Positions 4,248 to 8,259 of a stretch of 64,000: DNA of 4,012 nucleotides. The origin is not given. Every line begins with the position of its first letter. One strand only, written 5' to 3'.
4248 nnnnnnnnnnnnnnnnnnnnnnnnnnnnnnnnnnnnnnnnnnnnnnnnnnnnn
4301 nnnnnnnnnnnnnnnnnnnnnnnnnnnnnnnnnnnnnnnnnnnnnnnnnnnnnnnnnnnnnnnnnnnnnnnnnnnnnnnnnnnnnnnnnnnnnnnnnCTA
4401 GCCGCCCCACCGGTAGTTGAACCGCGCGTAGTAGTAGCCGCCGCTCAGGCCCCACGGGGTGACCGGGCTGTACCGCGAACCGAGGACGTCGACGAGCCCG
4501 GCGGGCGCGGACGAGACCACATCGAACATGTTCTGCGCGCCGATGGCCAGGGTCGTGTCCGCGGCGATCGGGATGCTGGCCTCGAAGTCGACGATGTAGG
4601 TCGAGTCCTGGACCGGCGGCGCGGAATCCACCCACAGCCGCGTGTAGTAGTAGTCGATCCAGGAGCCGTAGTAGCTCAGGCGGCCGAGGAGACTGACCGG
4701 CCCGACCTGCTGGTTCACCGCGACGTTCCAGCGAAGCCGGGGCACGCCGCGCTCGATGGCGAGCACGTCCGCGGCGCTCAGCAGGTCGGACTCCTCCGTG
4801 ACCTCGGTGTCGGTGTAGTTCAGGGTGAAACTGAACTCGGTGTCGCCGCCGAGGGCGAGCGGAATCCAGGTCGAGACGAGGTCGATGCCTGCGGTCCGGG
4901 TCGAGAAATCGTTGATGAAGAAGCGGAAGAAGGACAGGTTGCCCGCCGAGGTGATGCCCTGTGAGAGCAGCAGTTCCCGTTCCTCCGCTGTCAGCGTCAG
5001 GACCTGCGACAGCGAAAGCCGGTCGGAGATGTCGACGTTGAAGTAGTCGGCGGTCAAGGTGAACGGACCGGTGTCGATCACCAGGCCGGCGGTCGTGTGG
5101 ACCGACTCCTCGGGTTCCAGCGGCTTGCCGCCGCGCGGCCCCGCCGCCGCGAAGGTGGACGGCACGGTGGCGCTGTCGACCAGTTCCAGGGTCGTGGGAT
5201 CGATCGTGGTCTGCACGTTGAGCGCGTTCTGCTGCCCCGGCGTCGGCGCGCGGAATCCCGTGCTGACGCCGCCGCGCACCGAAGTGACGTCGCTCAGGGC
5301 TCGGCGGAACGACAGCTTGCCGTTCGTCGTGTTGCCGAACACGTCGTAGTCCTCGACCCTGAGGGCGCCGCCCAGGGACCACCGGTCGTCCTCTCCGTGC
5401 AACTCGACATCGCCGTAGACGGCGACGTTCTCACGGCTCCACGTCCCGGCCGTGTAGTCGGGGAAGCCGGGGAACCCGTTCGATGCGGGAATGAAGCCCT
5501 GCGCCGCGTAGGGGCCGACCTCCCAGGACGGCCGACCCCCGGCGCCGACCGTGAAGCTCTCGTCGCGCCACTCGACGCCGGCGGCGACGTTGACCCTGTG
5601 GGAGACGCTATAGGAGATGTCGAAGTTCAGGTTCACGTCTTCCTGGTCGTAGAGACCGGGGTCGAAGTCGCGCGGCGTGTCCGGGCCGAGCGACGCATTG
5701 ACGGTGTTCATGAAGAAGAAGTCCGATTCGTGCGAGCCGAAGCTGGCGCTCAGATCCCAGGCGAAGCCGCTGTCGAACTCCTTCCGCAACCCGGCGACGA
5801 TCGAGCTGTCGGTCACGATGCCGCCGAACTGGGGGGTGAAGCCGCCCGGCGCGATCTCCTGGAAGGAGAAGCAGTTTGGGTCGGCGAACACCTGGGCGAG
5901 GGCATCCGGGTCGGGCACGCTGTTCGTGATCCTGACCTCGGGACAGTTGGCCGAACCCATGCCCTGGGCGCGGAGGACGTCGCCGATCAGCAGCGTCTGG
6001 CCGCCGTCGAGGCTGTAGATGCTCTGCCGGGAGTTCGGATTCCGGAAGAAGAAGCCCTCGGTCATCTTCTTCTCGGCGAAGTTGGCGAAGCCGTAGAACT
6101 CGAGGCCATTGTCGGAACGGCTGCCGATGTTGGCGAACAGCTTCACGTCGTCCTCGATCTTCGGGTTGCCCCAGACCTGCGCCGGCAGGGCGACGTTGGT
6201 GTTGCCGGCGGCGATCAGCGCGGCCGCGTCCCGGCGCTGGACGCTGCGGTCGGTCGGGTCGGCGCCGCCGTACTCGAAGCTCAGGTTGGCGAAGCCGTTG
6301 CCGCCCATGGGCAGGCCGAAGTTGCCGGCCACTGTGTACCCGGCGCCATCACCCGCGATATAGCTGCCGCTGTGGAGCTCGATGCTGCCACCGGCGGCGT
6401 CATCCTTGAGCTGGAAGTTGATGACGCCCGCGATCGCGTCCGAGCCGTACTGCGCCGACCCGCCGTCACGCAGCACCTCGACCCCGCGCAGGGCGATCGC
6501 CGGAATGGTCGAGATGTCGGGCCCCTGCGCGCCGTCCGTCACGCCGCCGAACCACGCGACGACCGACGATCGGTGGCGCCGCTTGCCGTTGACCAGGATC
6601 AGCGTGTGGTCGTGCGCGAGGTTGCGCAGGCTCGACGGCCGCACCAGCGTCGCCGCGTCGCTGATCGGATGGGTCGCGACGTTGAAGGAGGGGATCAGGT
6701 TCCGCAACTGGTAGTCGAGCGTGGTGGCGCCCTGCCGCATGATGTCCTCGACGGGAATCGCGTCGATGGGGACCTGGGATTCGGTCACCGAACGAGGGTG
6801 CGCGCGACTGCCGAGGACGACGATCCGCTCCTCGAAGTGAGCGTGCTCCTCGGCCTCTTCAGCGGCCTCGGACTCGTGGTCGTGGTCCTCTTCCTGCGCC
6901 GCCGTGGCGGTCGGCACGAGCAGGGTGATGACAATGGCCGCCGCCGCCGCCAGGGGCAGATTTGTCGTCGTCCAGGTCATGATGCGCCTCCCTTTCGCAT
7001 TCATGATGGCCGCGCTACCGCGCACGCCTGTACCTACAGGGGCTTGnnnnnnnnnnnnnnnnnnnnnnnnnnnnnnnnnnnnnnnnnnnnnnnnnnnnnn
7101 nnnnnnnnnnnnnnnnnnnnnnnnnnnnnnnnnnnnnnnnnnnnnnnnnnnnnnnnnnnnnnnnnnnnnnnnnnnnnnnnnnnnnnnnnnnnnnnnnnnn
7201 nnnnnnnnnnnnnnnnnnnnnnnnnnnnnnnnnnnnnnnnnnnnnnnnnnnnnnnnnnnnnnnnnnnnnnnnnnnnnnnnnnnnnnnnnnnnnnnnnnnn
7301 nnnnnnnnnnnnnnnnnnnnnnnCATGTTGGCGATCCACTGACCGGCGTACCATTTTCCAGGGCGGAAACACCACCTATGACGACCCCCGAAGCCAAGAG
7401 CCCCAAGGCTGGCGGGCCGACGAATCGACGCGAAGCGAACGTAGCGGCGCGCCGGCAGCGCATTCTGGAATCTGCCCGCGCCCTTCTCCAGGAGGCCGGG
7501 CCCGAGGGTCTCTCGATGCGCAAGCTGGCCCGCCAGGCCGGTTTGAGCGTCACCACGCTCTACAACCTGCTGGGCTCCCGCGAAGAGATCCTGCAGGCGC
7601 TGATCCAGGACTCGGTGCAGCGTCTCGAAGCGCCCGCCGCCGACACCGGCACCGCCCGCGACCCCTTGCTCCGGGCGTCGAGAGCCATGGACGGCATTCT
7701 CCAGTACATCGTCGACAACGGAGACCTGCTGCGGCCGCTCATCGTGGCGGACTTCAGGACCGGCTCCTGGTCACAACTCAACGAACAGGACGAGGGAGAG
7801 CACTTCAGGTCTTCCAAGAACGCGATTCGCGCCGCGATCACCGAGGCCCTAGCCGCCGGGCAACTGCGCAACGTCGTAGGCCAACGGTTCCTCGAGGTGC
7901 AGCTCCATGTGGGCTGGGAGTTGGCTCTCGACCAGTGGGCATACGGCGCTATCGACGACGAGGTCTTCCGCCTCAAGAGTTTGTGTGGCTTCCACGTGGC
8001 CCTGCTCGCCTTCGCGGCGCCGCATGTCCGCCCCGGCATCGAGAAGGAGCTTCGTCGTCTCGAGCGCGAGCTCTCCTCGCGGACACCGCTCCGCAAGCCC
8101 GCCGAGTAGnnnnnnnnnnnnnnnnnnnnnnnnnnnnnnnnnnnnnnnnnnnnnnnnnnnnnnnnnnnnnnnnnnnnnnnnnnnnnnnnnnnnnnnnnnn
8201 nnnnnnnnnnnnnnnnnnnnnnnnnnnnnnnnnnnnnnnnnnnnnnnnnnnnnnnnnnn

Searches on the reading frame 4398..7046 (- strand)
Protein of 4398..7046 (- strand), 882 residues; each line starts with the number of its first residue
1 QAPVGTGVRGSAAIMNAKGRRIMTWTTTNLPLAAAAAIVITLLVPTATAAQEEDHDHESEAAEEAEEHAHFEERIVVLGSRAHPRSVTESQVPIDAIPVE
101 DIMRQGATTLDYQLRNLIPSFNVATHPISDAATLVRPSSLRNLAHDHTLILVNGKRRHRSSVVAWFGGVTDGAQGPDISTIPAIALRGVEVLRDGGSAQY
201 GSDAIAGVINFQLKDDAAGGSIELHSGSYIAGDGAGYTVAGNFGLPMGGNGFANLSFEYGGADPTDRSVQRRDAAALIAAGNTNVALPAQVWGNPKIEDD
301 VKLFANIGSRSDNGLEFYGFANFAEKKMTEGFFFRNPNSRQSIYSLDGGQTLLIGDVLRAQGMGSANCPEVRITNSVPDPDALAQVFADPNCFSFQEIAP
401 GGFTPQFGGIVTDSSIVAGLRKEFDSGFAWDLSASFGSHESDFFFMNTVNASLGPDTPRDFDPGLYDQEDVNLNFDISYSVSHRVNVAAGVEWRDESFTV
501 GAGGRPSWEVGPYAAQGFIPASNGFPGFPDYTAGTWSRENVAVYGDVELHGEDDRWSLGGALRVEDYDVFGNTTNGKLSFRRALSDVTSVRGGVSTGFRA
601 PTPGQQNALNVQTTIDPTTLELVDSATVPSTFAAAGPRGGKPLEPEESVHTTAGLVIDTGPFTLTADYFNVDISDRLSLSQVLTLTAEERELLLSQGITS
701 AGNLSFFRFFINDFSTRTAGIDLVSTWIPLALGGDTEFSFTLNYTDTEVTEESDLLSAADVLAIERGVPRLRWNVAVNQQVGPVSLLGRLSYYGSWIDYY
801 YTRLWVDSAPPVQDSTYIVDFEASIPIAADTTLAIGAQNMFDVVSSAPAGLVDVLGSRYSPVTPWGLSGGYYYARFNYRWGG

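Call 59: search_protein_families(library=pfam, proteins=[window:4398-7046:-], max_evalue=0.0001)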
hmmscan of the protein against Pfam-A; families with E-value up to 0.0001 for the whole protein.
window:4398-7046:- (882 aa): 2 families
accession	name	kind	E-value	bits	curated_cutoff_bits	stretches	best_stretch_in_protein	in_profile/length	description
PF00593.30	TonB_dep_Rec_b-barrel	-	3.3e-28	100.2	27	1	411-839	58-435/436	TonB dependent receptor-like, beta-barrel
PF07715.20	Plug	-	2.3e-14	54.3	23.9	1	88-208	3-107/107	TonB-dependent Receptor Plug Domain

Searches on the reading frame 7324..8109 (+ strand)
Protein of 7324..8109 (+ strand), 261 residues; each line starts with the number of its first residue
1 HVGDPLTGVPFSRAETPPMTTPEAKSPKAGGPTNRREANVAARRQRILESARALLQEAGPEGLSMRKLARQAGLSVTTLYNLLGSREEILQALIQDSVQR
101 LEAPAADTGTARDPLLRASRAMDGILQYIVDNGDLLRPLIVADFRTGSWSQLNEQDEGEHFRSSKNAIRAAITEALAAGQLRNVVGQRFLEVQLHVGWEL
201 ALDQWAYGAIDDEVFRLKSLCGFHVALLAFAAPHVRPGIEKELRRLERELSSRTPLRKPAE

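Call 59: search_protein_families(library=pfam, proteins=[window:7324-8109:+], max_evalue=0.0001)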
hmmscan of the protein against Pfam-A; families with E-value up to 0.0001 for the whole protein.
window:7324-8109:+ (261 aa): 1 family
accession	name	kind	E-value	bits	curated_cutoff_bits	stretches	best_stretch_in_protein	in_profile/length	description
PF00440.29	TetR_N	-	3.4e-10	40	24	1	47-93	1-47/47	Bacterial regulatory proteins, tetR family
